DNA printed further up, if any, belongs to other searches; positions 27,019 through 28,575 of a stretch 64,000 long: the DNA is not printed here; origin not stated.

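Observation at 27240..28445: About 1.2-kb G+C-rich island forming the body of one gene: a mosaic of native 5' end and foreign-looking coding sequence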

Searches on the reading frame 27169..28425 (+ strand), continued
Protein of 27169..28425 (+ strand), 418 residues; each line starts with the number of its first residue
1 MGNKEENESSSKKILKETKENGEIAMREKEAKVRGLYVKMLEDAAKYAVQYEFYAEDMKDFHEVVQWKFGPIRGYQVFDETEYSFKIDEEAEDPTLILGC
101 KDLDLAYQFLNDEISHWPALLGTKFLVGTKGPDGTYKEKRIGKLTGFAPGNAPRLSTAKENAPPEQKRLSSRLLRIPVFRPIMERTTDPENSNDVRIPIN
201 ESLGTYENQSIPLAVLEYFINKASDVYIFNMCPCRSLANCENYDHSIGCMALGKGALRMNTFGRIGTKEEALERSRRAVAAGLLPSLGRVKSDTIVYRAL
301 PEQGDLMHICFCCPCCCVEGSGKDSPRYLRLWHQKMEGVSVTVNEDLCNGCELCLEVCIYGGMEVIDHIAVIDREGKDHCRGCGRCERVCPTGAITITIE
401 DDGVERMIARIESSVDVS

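Call 22: find_encoding_contigs(protein=P0055, flank=8000, max_places=2)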
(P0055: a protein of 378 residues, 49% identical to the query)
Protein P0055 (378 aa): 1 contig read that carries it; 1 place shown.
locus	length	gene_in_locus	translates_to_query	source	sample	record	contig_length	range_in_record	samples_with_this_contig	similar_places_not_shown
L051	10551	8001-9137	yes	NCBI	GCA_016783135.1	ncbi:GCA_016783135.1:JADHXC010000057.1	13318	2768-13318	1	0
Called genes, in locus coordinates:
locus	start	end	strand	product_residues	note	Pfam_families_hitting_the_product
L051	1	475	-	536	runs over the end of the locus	PF01642:MM_CoA_mutase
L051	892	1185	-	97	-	-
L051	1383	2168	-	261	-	PF00106:adh_short, PF13561:adh_short_C2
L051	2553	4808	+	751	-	PF13802:Gal_mutarotas_2, PF01055:Glyco_hydro_31_2nd, PF21365:Glyco_hydro_31_3rd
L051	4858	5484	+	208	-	PF00923:TAL_FSA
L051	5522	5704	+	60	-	-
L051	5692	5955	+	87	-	-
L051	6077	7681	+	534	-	PF01266:DAO, PF16901:DAO_C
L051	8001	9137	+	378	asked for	PF12797:Fer4_2 (faint), PF12837:Fer4_6 (faint), PF13237:Fer4_10 (weak), PF13187:Fer4_9 (weak), PF12838:Fer4_7 (weak), PF00037:Fer4 (weak)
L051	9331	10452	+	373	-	PF12837:Fer4_6 (weak), PF13237:Fer4_10 (weak), PF14697:Fer4_21 (weak), PF12838:Fer4_7, PF13187:Fer4_9, PF25160:LdpA_Fe-S-bd (weak), PF00037:Fer4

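Call 32: search_protein_families(library=ncbifam, proteins=[window:27169-28425:+], max_evalue=0.01)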
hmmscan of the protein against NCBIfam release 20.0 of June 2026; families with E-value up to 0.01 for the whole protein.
window:27169-28425:+ (418 aa): 44 families (the best 25 are shown)
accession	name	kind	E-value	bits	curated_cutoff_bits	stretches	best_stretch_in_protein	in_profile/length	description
NF040770.1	hetero_SS_HdrA2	exception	2.3e-12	45.9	1100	1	334-412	565-638/777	CoB-CoM heterodisulfide reductase HdrA2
NF040864.1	HgcB_ferredoxin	equivalog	1.1e-08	34.8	99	1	339-399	7-65/93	mercury methylation ferredoxin HgcB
TIGR04395.1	cutC_activ_rSAM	equivalog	5.4e-07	29.2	360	1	339-413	47-121/309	choline TMA-lyase-activating enzyme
NF006221.0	PRK08348.1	subfamily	5.9e-07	29.3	124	1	341-398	39-95/136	NADH-plastoquinone oxidoreductase subunit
NF007205.0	PRK09626.1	equivalog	1.4e-06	28.3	93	1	335-398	6-74/105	2-oxoglutarate-acceptor oxidoreductase subunit OorD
TIGR02700.1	flavo_MJ0208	hypoth_equivalog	1.5e-06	27.7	251.35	1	342-398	144-197/234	dihydromethanopterin reductase (acceptor)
NF041891.1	hdrA_Methbact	equivalog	1.5e-06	26.7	1300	1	337-411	563-632/762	ferredoxin:CoB-CoM heterodisulfide reductase subunit HdrA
TIGR02494.1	PFLE_PFLC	subfamily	1.9e-06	27.4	174.35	1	340-413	42-115/293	glycyl-radical enzyme activating protein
NF043069.1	T4HPD_activ_SAM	equivalog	2.4e-06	27.1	425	1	340-412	45-114/299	trans-4-hydroxy-L-proline dehydratase activase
TIGR01971.1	NuoI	subfamily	2.7e-06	27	113.05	2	342-398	38-101/121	NADH-quinone oxidoreductase, chain I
TIGR04105.1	FeFe_hydrog_B1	subfamily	6.2e-06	25.1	450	1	346-396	111-160/462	monomeric [FeFe] hydrogenase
NF038196.1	ferrodoxin_EFR1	subfamily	7.6e-06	26.1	75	1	339-398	178-232/242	EFR1 family ferrodoxin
TIGR02179.1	PorD_KorD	subfamily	1.6e-05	24.9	60.05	1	343-400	22-77/78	2-oxoacid:acceptor oxidoreductase, delta subunit, pyruvate/2-ketoisovalerate family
TIGR03336.1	IOR_alpha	equivalog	2.3e-05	23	650.9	1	334-395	538-595/595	indolepyruvate ferredoxin oxidoreductase subunit alpha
NF043039.1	HgcAB_like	equivalog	6e-05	22.8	285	1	330-395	284-349/350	HgcAB-like fusion protein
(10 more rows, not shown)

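Call 33: search_solved_structures(query=window:27244-28425:+, max_evalue=1)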
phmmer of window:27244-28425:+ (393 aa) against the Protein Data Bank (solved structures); distinct sequences matched with E-value up to 1: 133 (the best 60 are shown).
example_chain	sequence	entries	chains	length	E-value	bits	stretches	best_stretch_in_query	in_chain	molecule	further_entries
9sfi_A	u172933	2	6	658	8.5e-10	41.2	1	309-379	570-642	CoB--CoM heterodisulfide reductase iron-sulfur subunit A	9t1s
5odc_A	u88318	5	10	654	6.7e-09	38.2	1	308-370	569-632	Heterodisulfide reductase, subunit A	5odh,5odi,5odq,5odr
8rvu_a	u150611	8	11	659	9e-09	37.8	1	311-389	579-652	H(2):CoB-CoM heterodisulfide,ferredoxin reductase subunit A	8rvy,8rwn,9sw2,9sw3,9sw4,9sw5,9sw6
8rvv_A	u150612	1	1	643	9.4e-09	37.7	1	311-389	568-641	H(2):CoB-CoM heterodisulfide,ferredoxin reductase subunit A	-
9sw6_G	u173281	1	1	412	5.1e-08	35.3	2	318-375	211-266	Polyferredoxin protein MvhB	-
8ys5_D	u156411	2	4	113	1.2e-07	34.1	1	312-375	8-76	2-oxoglutarate:acceptor oxidoreductase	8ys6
5t5i_F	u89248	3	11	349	5.4e-07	31.9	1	316-373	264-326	Tungsten formylmethanofuran dehydrogenase subunit fwdF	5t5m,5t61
9sw6_H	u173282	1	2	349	1.9e-05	26.8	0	331-377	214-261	Tungsten formylmethanofuran dehydrogenase, subunit F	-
7zc6_B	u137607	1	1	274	6.3e-05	25.1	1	323-374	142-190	RnfB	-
7z0s_F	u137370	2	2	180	6.3e-05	25.1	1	319-375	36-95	Formate hydrogenlyase subunit 6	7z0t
8jjr_c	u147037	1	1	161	7.6e-05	24.9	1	290-374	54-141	PsaC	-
8jze_c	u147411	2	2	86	0.00017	23.7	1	321-374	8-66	Photosystem I PsaC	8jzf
7bkb_A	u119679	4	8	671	0.00026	23.1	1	309-372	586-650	CoB--CoM heterodisulfide reductase iron-sulfur subunit A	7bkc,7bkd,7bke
6fah_A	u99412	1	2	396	0.0014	20.7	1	316-381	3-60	Caffeyl-CoA reductase-Etf complex subunit CarE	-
8c0z_C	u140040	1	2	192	0.0015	20.6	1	317-383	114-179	Iron-sulfur cluster-binding protein potential subunit of aldehyde oxidoreductase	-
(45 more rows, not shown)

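Call 40: predict_structure(alignment_id=A1)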
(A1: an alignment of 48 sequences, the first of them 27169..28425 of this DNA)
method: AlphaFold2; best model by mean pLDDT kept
length: 418 residues; sequences in the alignment: 48
mean_pLDDT: 87.3   pTM: 0.83
mean pLDDT of the five models: 87.3, 87.2, 87.1, 85.8, 83.1
residues with pLDDT >= 90: 262; 70-90: 117; 50-70: 17; < 50: 22
segments of 3 or more residues with pLDDT < 50: 146-167
pLDDT, mean of each block of 10 residues (from residue 1): 68 82 87 98 94 89 95 97 96 95 98 94 92 85 56 30 47 91 91 91 92 98 98 84 92 95 94 97 93 89 94 73 79 90 93 87 88 81 90 93 96 96
secondary structure, 60 per line:
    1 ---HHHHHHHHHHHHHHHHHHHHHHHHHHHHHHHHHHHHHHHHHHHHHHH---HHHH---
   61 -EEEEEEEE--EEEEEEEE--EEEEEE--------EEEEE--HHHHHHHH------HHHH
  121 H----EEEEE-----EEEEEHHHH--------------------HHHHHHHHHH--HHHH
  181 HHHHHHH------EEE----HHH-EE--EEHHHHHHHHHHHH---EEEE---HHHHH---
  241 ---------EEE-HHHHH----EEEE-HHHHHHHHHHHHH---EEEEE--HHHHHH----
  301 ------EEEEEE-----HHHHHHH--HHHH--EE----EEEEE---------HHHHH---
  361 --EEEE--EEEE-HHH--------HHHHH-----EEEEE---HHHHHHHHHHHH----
elements in order: H4-50 H54-57 E62-69 E72-79 E82-87 E96-100 H103-110 H117-121 E126-130 E136-140 H141-144 H165-174 H177-187 E194-196 H211-222 E226-229 H233-237 E250-252 H254-258 E263-266 H268-280 E284-288 H291-296 E307-312 H318-324 H327-330 E339-343 H353-357 E363-366 E369-372 H385-389 E395-399 H403-414

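Call 43: fold_search(model_id=the predicted structure, library=pdb)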
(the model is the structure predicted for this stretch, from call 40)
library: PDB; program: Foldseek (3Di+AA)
matches with E <= 10: 785; with E <= 0.001: 0
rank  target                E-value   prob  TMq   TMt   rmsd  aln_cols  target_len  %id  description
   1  5t5i_F                4.8e-03  0.92  0.14  0.17  20.7       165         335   21  TUNGSTEN-CONTAINING FORMYLMETHANOFURAN DEHYDROGENASE FROM METHANOTHERMOBACTER WOLFEII, ORTHORHOMBIC FORM AT 1.9 A (released 2016-10-19)
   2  8rvy_A                5.7e-03  1.00  0.14  0.09   5.8        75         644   28  CryoEM structure of the Elp-Hdr complex of Methanothermobacter marburgensis state 1 (composite structure) (released 2025-05-14)
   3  5t5i_N                6.4e-03  0.97  0.15  0.19  20.2       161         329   20  TUNGSTEN-CONTAINING FORMYLMETHANOFURAN DEHYDROGENASE FROM METHANOTHERMOBACTER WOLFEII, ORTHORHOMBIC FORM AT 1.9 A (released 2016-10-19)
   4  5t61_X                1.1e-02  0.96  0.15  0.18  16.2       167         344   18  TUNGSTEN-CONTAINING FORMYLMETHANOFURAN DEHYDROGENASE FROM METHANOTHERMOBACTER WOLFEII, TRICLINIC FORM AT 2.55 A (released 2016-10-19)
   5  5t61_L                1.1e-02  0.25  0.16  0.19  26.8       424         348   10  TUNGSTEN-CONTAINING FORMYLMETHANOFURAN DEHYDROGENASE FROM METHANOTHERMOBACTER WOLFEII, TRICLINIC FORM AT 2.55 A (released 2016-10-19)
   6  5exe_B                1.2e-02  1.00  0.14  0.19   2.7        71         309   25  Crystal structure of oxalate oxidoreductase from Moorella thermoacetica bound with carboxy-TPP adduct (released 2015-12-30)
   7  5t61_d                1.2e-02  0.54  0.16  0.19  22.1       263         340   12  TUNGSTEN-CONTAINING FORMYLMETHANOFURAN DEHYDROGENASE FROM METHANOTHERMOBACTER WOLFEII, TRICLINIC FORM AT 2.55 A (released 2016-10-19)
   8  3bn8_B                1.4e-02  1.00  0.19  0.62   2.9        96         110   18  Crystal structure of a putative sterol carrier protein type 2 (af1534) from archaeoglobus fulgidus dsm 4304 at 2.11 A  (released 2007-12-25)
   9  4av7_A                1.5e-02  1.00  0.15  0.10   6.7        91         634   11  Structure determination of the double mutant S233Y F250G from the sec- alkyl sulfatase PisA1 (released 2012-12-05)
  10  5t61_F                1.5e-02  0.51  0.16  0.19  22.0       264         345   12  TUNGSTEN-CONTAINING FORMYLMETHANOFURAN DEHYDROGENASE FROM METHANOTHERMOBACTER WOLFEII, TRICLINIC FORM AT 2.55 A (released 2016-10-19)
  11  5t5m_F                1.6e-02  0.96  0.16  0.19  19.4       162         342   19  TUNGSTEN-CONTAINING FORMYLMETHANOFURAN DEHYDROGENASE FROM METHANOTHERMOBACTER WOLFEII, TRIGONAL FORM AT 2.5 A. (released 2016-10-19)
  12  7npa_N                1.6e-02  0.25  0.15  0.11  27.4       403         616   15  Crystal structure of the Coenzyme F420-dependent sulfite reductase from Methanothermococcus thermolithotrophicus at 1. (released 2022-03-23)
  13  5c4i_B                1.7e-02  1.00  0.14  0.19   2.7        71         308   25  Structure of an Oxalate Oxidoreductase (released 2015-07-01)
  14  9bt4_G                1.7e-02  1.00  0.14  0.64   4.8        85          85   21  Pyruvate:Ferredoxin Oxidoreductase from Methanosarcina acetivorans (released 2024-10-09)
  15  2cfu                  1.7e-02  1.00  0.16  0.11   3.7        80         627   12  Crystal structure of SdsA1, an alkylsulfatase from Pseudomonas aeruginosa, in complex with 1-decane-sulfonic-acid. (released 2006-04-26)
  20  3bn8_A                2.2e-02  1.00  0.19  0.60   2.8        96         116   18  Crystal structure of a putative sterol carrier protein type 2 (af1534) from archaeoglobus fulgidus dsm 4304 at 2.11 A  (released 2007-12-25)
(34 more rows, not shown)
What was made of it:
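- On SCP2 sterol-carrier-like domain: Foldseek matches AF1534 SCP2 (3bn8: probability 1.00, TM-score 0.62 normalised to the target, E = 0.014) and the alkylsulfatase SCP2 domains (call 43).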

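Call 47: list_cluster_members(proteins=[P0037, P0039, P0041, P0042, P0043, P0049, P0052, P0066, P0064, P0068])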
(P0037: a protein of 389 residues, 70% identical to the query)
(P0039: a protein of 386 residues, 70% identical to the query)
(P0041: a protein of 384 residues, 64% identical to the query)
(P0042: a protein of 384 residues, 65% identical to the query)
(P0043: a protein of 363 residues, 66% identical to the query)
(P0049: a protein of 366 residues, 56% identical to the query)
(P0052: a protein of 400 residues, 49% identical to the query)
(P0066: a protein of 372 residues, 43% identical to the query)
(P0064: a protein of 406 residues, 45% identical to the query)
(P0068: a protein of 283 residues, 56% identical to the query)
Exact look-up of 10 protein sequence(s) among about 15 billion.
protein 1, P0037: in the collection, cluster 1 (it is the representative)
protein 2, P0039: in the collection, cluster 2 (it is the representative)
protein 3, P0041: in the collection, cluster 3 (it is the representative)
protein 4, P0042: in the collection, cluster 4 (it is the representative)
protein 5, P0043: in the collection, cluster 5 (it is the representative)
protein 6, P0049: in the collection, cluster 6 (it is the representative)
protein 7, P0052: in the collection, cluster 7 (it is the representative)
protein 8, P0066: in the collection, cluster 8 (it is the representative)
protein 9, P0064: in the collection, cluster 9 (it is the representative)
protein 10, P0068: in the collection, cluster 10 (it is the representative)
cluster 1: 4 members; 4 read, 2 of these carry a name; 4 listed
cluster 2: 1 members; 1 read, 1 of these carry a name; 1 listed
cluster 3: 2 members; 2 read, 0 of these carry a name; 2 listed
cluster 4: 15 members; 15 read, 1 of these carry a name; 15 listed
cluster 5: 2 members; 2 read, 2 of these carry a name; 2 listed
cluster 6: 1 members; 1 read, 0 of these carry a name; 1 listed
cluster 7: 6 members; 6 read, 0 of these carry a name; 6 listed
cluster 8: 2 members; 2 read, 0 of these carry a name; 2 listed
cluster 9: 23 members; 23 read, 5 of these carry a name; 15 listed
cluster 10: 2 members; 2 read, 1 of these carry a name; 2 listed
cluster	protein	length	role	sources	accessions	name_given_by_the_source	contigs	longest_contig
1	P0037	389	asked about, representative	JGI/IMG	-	-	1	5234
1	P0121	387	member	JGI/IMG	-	ferredoxin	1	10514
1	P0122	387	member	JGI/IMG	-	ferredoxin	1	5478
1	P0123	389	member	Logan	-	-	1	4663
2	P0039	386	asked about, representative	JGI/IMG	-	UDP-glucose 4-epimerase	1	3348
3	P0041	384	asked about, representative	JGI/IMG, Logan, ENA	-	-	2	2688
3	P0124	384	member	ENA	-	-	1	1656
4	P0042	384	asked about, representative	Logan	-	-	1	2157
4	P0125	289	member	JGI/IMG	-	UDP-glucose 4-epimerase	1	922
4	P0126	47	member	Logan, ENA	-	-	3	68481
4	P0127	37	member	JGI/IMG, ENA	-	-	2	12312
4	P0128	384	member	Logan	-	-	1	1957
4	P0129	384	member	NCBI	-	-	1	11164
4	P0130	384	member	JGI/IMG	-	-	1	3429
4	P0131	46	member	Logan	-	-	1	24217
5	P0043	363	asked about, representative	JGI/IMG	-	UDP-glucose 4-epimerase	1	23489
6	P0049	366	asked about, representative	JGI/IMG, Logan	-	-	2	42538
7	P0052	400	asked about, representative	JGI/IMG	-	-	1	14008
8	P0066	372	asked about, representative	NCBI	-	-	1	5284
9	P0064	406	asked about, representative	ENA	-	-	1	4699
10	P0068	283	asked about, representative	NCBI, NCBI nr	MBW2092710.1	MAG: 4Fe-4S binding protein [Deltaproteobacteria bacterium] | 4Fe-4S binding protein [Deltaproteobacteria bacterium]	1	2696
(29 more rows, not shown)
